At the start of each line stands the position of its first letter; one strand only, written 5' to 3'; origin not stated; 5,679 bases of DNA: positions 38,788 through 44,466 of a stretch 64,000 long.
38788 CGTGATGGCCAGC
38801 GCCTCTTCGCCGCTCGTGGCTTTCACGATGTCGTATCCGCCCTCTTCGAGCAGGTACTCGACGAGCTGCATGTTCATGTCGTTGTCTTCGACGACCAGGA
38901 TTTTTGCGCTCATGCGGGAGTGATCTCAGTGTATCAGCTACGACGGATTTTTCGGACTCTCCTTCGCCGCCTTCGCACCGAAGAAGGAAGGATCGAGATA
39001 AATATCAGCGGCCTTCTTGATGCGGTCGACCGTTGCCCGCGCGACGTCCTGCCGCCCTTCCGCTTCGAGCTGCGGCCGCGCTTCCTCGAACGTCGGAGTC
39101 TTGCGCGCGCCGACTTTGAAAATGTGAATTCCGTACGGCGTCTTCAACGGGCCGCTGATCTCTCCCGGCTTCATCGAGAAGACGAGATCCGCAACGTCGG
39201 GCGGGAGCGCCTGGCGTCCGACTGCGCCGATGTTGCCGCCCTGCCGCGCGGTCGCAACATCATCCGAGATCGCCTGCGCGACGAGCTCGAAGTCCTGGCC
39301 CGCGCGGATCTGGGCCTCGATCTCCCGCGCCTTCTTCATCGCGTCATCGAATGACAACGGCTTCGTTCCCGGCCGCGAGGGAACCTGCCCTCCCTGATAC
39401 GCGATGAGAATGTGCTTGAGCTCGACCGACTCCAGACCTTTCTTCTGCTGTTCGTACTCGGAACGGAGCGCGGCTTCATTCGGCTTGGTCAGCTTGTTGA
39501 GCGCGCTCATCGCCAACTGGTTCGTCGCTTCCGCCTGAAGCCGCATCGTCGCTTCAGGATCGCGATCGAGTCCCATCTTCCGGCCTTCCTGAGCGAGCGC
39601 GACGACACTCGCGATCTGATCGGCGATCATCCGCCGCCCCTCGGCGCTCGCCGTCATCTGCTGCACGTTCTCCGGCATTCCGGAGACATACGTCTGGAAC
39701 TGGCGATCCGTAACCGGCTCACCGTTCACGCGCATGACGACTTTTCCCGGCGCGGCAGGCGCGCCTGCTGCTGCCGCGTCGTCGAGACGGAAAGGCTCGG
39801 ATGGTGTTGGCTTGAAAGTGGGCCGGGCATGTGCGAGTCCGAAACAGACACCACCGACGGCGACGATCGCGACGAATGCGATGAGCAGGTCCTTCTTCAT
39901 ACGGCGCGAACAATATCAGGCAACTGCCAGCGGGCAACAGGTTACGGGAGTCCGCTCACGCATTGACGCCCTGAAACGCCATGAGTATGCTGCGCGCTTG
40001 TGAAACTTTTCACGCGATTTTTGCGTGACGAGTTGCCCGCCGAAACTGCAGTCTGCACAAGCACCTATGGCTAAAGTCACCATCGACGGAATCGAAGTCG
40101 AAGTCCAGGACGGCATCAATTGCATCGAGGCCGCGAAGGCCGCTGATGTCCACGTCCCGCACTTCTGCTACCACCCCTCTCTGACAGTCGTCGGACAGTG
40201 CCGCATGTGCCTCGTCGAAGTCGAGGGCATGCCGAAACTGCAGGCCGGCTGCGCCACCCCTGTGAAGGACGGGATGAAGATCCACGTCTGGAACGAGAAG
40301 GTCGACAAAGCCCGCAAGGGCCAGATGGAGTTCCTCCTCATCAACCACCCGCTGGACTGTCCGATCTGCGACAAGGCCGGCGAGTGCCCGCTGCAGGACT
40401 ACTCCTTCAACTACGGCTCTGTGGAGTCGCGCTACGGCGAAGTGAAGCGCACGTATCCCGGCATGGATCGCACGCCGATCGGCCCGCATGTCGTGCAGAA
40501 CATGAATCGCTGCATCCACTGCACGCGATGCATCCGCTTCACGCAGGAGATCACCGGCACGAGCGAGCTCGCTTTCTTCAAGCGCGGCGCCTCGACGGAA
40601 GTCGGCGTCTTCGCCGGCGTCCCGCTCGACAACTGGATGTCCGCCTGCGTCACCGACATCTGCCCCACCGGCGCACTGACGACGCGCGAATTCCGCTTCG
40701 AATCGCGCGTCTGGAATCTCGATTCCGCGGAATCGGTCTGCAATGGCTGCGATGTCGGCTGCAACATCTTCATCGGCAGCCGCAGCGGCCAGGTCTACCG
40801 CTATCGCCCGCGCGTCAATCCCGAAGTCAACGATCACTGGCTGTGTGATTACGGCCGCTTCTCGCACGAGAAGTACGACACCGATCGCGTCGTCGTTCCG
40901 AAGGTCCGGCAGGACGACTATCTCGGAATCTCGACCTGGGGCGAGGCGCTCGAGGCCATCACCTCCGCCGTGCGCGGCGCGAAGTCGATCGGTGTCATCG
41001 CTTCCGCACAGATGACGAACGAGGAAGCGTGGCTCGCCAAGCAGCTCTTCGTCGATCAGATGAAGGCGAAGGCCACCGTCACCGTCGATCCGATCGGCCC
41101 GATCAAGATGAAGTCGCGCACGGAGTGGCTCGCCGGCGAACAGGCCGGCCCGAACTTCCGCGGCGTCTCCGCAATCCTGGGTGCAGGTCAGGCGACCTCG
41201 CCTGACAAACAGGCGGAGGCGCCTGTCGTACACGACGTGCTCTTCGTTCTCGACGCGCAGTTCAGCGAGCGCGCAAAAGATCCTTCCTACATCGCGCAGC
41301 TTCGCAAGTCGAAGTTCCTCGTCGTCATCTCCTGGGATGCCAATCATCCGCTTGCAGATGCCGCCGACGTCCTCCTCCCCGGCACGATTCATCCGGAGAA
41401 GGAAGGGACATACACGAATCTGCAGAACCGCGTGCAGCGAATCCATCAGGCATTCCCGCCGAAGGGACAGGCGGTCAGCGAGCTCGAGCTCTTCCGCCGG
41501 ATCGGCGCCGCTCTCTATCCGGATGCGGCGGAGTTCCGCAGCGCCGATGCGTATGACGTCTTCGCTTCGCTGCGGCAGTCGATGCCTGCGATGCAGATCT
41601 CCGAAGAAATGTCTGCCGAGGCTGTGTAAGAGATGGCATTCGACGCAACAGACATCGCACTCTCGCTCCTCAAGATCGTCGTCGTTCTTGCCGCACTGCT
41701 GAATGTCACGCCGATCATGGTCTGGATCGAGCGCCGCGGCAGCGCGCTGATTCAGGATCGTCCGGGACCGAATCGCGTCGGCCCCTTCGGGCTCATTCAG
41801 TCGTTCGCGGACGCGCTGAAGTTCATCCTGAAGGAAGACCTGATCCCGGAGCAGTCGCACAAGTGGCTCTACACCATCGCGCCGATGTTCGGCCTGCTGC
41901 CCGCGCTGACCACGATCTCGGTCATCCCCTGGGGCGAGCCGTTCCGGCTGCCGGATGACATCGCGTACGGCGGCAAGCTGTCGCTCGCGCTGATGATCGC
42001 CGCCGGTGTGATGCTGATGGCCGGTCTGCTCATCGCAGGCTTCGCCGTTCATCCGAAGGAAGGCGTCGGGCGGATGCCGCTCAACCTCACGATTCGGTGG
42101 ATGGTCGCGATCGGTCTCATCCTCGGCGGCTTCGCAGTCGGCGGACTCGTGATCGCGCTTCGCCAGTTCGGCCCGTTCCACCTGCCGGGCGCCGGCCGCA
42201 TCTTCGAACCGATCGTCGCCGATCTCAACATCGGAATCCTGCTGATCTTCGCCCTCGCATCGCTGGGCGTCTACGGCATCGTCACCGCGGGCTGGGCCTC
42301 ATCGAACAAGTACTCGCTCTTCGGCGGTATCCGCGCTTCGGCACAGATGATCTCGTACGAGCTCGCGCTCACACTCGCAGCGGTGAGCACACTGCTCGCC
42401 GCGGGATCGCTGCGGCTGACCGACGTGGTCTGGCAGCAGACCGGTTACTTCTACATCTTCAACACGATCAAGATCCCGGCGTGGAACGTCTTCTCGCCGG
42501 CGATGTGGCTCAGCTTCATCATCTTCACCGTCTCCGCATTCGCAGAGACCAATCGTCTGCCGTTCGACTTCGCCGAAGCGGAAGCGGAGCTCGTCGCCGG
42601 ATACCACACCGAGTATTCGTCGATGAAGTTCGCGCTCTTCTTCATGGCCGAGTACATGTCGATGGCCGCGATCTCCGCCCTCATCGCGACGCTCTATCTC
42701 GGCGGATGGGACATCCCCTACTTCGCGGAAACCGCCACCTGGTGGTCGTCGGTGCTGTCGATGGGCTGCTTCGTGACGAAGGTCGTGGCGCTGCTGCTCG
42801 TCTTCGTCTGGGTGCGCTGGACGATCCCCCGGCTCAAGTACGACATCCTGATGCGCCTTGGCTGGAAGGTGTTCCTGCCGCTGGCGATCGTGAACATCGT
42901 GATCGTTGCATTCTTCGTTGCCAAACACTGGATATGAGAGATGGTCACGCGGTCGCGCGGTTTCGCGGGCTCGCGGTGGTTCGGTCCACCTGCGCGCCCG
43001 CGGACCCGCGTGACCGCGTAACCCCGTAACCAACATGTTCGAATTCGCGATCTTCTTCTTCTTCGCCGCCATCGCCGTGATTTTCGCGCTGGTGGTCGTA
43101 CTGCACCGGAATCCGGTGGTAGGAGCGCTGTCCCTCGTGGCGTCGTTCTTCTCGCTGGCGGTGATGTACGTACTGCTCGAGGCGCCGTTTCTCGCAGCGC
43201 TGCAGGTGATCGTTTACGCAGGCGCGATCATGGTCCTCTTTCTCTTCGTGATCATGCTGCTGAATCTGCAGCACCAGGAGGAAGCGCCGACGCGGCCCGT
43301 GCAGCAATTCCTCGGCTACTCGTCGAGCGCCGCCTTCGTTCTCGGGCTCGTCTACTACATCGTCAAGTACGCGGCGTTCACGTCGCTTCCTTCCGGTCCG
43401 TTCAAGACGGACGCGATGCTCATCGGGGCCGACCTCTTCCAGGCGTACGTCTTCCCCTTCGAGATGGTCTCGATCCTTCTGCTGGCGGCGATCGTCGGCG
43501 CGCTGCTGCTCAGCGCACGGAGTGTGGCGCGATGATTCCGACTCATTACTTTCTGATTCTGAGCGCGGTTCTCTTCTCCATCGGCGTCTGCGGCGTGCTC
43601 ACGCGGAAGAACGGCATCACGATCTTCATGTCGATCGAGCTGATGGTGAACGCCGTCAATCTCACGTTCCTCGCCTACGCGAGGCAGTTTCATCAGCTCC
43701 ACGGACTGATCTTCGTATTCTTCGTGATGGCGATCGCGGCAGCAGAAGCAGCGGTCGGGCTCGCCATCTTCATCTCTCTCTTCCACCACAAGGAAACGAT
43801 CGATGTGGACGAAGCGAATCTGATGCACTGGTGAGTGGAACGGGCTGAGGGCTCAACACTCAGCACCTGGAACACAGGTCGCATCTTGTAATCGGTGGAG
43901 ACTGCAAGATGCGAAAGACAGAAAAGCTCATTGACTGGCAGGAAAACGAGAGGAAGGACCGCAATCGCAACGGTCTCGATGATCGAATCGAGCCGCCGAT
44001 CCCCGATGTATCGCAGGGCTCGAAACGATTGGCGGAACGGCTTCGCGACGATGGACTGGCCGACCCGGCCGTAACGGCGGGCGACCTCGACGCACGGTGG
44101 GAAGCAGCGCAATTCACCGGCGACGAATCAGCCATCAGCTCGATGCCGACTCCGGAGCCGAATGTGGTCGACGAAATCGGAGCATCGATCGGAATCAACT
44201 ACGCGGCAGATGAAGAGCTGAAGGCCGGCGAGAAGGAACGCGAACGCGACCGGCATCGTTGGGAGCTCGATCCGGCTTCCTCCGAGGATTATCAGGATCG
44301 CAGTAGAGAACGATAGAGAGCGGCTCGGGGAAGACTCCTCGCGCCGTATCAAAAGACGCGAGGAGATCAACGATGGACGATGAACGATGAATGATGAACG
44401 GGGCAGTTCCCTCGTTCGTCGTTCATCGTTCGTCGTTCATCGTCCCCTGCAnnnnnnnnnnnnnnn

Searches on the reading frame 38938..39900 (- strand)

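Call 7: search_protein_families(library=ncbifam, proteins=[window:38938-39900:-])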
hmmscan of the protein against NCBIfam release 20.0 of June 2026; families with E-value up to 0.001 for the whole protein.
window:38938-39900:- (320 aa): 10 families
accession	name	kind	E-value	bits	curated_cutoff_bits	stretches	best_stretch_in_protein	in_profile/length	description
NF000809.0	PRK00059.1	equivalog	1.1e-14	54.7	303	1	134-300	168-328/336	peptidylprolyl isomerase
NF008038.0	PRK10770.1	equivalog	6.8e-12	44.9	394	1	104-264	120-271/431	peptidylprolyl isomerase SurA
NF002824.0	PRK02998.1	subfamily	3.3e-11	43.1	360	1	189-290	146-248/283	peptidylprolyl isomerase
NF002827.0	PRK03002.1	equivalog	3.3e-11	42.7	343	1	189-268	148-227/285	peptidylprolyl isomerase PrsA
NF002846.0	PRK03095.1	equivalog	9.5e-10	38.4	361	1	190-281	145-238/287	peptidylprolyl isomerase PrsA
NF011969.0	PRK15441.1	equivalog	1e-07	32.2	127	1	189-266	16-92/93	peptidylprolyl isomerase PpiC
TIGR02933.1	nifM_nitrog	equivalog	2e-06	27.9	168.2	1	101-261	63-215/256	nitrogen fixation protein NifM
NF008054.0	PRK10788.1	equivalog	3.6e-06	26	493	1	189-280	282-375/626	peptidylprolyl isomerase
NF003356.0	PRK04405.1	subfamily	4.1e-06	26.1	339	1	190-263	157-233/299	peptidylprolyl isomerase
TIGR02925.1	cis_trans_EpsD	equivalog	4.3e-05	23.2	108.9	1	46-139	20-112/232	EpsD family peptidyl-prolyl cis-trans isomerase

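Call 14: search_protein_families(library=pfam, proteins=[window:38938-39900:-])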
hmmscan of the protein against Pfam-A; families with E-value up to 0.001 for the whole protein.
window:38938-39900:- (320 aa): 3 families
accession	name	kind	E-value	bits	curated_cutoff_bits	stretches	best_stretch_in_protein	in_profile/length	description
PF00639.27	Rotamase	-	1.5e-21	77.6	21.7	1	163-263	1-95/97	PPIC-type PPIASE domain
PF13616.12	Rotamase_3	-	7.1e-21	75.4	22.5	1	149-265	6-114/116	PPIC-type PPIASE domain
PF13145.12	Rotamase_2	-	1.2e-14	55.5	27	1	182-276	27-121/121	PPIC-type PPIASE domain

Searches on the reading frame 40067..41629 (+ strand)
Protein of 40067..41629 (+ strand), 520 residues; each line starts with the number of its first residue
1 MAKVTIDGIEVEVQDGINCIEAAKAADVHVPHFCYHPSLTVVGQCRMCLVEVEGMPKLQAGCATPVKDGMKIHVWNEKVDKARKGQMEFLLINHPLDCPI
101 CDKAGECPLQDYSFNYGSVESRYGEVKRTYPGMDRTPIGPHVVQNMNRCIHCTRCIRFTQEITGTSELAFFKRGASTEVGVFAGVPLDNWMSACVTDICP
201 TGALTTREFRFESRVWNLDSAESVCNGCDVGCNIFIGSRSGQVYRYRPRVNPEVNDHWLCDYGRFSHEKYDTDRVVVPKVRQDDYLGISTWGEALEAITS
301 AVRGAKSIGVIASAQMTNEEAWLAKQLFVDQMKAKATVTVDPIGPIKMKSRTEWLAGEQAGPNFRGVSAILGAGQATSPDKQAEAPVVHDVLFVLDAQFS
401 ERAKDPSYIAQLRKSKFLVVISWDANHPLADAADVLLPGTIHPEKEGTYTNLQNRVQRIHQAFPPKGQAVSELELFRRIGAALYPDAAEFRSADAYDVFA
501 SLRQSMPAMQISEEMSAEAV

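Call 6: search_protein_families(library=pfam, proteins=[window:40067-41629:+])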
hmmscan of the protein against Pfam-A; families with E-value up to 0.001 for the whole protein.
window:40067-41629:+ (520 aa): 7 families
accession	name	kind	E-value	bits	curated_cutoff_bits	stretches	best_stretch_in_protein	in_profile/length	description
PF22117.2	Fer4_Nqo3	-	1.5e-23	83.1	27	1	139-205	1-67/67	NADH-quinone oxidoreductase subunit 3, ferredoxin-like domain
PF13510.11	Fer2_4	-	5.3e-19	68.5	22.8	1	3-73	5-78/82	2Fe-2S iron-sulfur cluster binding domain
PF00384.28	Molybdopterin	-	2.9e-18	66.5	24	1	390-480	260-351/353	Molybdopterin oxidoreductase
PF10588.14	NADH-G_4Fe-4S_3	-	6e-17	61.3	27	1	83-122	1-40/40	NADH-ubiquinone oxidoreductase-G iron-sulfur binding region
PF22151.2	Fer4_NDSU1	-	5.6e-10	39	23.8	1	229-267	12-50/51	NADH-ubiquinone oxidoreductase NDSU1/NuoG-like, 4Fe-4S domain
PF00111.32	Fer2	-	1.5e-06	28.5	21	1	6-56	3-52/77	2Fe-2S iron-sulfur cluster binding domain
PF04879.21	Molybdop_Fe4S4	-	9.4e-06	26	22.7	1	222-269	5-52/55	Molybdopterin oxidoreductase Fe4S4 domain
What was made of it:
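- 40067..41629 (+): nuoG. Pfam Fer2_4, NADH-G_4Fe-4S_3 and Fer4_Nqo3 (call 6).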

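Call 7: search_protein_families(library=ncbifam, proteins=[window:40067-41629:+])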
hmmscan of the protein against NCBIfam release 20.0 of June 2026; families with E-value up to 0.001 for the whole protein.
window:40067-41629:+ (520 aa): 14 families
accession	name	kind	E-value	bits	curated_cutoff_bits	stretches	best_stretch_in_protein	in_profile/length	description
TIGR01973.1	NuoG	equivalog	2.5e-138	462.5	470.05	2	4-330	1-328/606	NADH-quinone oxidoreductase subunit NuoG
NF005895.0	PRK07860.1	equivalog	3.1e-102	343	802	1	3-322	19-341/811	NADH-quinone oxidoreductase subunit G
NF040763.1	FeFe_hydrog_A6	exception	2.8e-50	171.3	765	1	3-208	2-209/571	NADH-dependent [FeFe] hydrogenase, group A6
NF006305.0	PRK08493.1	equivalog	6.9e-48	163.3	591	2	2-177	2-171/819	NADH-quinone oxidoreductase subunit G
NF005745.0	PRK07569.1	equivalog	6.1e-36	124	333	1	4-207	6-210/238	bidirectional hydrogenase complex protein HoxU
NF040762.1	Hydr_FeFe_Clost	exception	3.8e-27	95.1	900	1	3-207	2-207/572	ferredoxin hydrogenase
TIGR01591.1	Fdh-alpha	equivalog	9.9e-27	93.3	666.25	2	224-327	2-112/672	formate dehydrogenase subunit alpha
NF009454.0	PRK12814.1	equivalog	2.8e-19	68.9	916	1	4-99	6-101/657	putative NADPH-dependent glutamate synthase small subunit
NF047855.1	AssmNtatRedNasC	equivalog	6.3e-15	54.5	1100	2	221-325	21-134/708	assimilatory nitrate reductase catalytic subunit NasC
NF041323.1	Nitr_red_NasA_Halo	equivalog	6.6e-14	51.4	1000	2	414-503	402-490/673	assimilatory nitrate reductase NasA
NF010055.0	PRK13532.1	equivalog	1.1e-12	47.1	904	2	218-334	40-170/830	nitrate reductase catalytic subunit NapA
TIGR01706.1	NAPA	equivalog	3.2e-12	45.6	930.55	2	217-331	39-167/830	periplasmic nitrate reductase subunit alpha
NF041513.1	formate_DH_Act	exception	3.7e-07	28.3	1400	1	436-519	637-719/1067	formate dehydrogenase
TIGR02512.1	FeFe_hydrog_A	subfamily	0.00018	20.5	405.95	1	142-208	2-71/375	[FeFe] hydrogenase, group A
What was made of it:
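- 40067..41629 (+): NCBIfam TIGR01973 NuoG E = 2.5e-138, 462.5 bits, just under its 470 cut-off (call 7).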

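Call 17: find_related_loci(query=window:40067-41629:+, collection=genome_contigs, flank=10000)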
Query window:40067-41629:+ (520 aa) in genome_contigs; peptide patterns used: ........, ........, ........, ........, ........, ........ (x = any residue, [..] = any of these).
158 stretches matched a pattern; 140 encode a relative of the query (tblastn E <= 1e-3); the best 80 are kept; 80 distinct loci.
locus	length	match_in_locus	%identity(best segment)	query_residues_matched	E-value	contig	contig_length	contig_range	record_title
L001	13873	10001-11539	93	1-520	0e+0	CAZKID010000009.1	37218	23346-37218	MAG TPA_asm: uncultured Thermoanaerobaculia bacterium isolate binchicken_co185_41 genome assembly, contig: NODE_1397_len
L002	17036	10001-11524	87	1-520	0e+0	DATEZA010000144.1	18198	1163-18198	MAG TPA_asm: Thermoanaerobaculia bacterium isolate SMAG_U8461 k141_6902438, whole genome shotgun sequence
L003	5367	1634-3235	78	1-510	0e+0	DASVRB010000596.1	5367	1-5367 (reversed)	MAG TPA_asm: Thermoanaerobaculia bacterium isolate SMAG_U3224 k141_462244, whole genome shotgun sequence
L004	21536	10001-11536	80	1-513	0e+0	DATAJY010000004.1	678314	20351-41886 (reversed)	MAG TPA_asm: Thermoanaerobaculia bacterium isolate SMAG_U6924 k141_16775, whole genome shotgun sequence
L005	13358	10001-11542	80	1-517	0e+0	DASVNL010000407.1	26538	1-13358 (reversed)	MAG TPA_asm: Thermoanaerobaculia bacterium isolate SMAG_U3126 k141_867430, whole genome shotgun sequence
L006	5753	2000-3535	81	1-509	0e+0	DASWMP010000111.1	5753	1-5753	MAG TPA_asm: Thermoanaerobaculia bacterium isolate SMAG_U3390 k141_528648, whole genome shotgun sequence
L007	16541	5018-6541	79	1-509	0e+0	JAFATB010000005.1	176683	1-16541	MAG: Acidobacteriota bacterium isolate CP_BM_ER_R9_1 BM_ER_R9_k147_1639574, whole genome shotgun sequence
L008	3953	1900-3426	80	1-509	0e+0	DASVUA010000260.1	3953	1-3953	MAG TPA_asm: Thermoanaerobaculia bacterium isolate SMAG_U3305 k141_482893, whole genome shotgun sequence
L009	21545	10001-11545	80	1-512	0e+0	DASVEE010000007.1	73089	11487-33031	MAG TPA_asm: Thermoanaerobaculia bacterium isolate SMAG_U2052 k141_413122, whole genome shotgun sequence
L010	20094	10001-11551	78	1-519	0e+0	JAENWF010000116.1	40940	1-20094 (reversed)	MAG: Thermoanaerobaculia bacterium isolate 3_4_m_bin3 c_000002107900, whole genome shotgun sequence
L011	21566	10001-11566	79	1-516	0e+0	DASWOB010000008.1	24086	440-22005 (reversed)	MAG TPA_asm: Thermoanaerobaculia bacterium isolate SMAG_U3429 k141_358021, whole genome shotgun sequence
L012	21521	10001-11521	80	1-509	0e+0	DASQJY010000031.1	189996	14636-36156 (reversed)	MAG TPA_asm: Thermoanaerobaculia bacterium isolate SMAG_U11898 k141_2407922, whole genome shotgun sequence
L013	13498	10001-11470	82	1-491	0e+0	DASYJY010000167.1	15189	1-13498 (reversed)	MAG TPA_asm: Thermoanaerobaculia bacterium isolate SMAG_U4307 k141_2288782, whole genome shotgun sequence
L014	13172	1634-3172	80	1-509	0e+0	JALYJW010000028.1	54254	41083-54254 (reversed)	MAG: Acidobacteriota bacterium isolate CAM bin14 SD1481_NODE_31_length_54254_cov_2.067101, whole genome shotgun sequence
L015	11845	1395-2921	79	1-510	0e+0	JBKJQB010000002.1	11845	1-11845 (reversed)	MAG: Thermoanaerobaculia bacterium isolate ant_bin.484 k117_6277267, whole genome shotgun sequence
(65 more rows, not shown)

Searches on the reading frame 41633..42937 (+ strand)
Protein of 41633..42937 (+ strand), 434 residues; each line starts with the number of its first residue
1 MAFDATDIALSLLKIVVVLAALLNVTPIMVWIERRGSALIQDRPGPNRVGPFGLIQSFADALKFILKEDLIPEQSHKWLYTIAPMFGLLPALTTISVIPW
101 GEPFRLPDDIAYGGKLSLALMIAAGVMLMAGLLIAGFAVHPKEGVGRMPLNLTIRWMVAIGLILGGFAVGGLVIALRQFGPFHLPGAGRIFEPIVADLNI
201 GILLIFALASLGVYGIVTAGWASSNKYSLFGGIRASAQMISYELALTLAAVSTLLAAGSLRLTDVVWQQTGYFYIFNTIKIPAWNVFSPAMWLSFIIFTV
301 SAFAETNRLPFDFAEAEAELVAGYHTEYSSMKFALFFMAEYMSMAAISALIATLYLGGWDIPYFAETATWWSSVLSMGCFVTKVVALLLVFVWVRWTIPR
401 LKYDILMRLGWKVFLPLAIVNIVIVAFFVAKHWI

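Call 6: search_protein_families(library=pfam, proteins=[window:41633-42937:+])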
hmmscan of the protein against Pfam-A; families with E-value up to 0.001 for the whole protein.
window:41633-42937:+ (434 aa): 1 family
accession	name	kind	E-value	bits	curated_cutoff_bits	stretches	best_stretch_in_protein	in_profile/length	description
PF00146.26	NADHdh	-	1.2e-110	370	27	2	184-426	90-298/298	NADH dehydrogenase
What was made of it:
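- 41633..42937 (+): nuoH (434 aa, longer than the family profile). Pfam NADHdh E = 1.2e-110, matched in two stretches (call 6).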

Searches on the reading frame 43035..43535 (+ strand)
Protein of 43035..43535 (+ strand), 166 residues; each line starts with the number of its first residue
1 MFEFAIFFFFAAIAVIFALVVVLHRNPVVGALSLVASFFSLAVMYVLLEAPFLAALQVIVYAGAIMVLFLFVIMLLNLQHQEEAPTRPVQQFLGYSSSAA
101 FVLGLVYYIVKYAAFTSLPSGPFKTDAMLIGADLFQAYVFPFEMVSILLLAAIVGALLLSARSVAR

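Call 6: search_protein_families(library=pfam, proteins=[window:43035-43535:+])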
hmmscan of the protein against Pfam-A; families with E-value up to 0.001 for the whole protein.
window:43035-43535:+ (166 aa): 1 family
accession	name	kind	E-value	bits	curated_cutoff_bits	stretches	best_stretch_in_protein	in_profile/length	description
PF00499.25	Oxidored_q3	-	2e-38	131.9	33.2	1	17-159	1-146/146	NADH-ubiquinone/plastoquinone oxidoreductase chain 6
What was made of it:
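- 43035..43535 (+): nuoJ. No nuoI lies between nuoH and nuoJ. Pfam Oxidored_q3 (call 6).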

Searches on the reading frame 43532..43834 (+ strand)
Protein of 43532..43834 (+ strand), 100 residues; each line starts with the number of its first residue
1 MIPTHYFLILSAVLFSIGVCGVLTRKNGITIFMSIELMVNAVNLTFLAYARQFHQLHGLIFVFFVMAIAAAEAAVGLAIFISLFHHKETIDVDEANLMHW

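Call 6: search_protein_families(library=pfam, proteins=[window:43532-43834:+])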
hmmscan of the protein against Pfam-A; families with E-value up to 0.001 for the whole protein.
window:43532-43834:+ (100 aa): 1 family
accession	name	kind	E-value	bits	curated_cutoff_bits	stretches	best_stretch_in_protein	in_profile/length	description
PF00420.29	Oxidored_q2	-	1.1e-27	96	26.1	1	7-99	2-94/95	NADH-ubiquinone/plastoquinone oxidoreductase chain 4L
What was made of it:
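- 43532..43834 (+): nuoK. Pfam Oxidored_q2 (call 6).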

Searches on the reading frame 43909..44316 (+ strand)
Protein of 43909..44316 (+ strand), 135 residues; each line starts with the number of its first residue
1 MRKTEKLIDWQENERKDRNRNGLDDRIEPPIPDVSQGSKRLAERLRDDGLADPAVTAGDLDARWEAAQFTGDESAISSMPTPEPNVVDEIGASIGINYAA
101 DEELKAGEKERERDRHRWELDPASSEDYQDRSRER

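Call 6: search_protein_families(library=pfam, proteins=[window:43909-44316:+])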
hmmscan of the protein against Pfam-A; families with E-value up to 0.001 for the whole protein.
window:43909-44316:+ (135 aa): 1 family
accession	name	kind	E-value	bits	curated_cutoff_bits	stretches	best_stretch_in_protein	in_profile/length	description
PF19861.4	DUF6335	-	1.9e-27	96.6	25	1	32-131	24-123/124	Family of unknown function (DUF6335)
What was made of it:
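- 43909..44316 (+): DUF6335 gene embedded between nuoK and nuoL. Pfam PF19861 E = 1.9e-27 (call 6).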
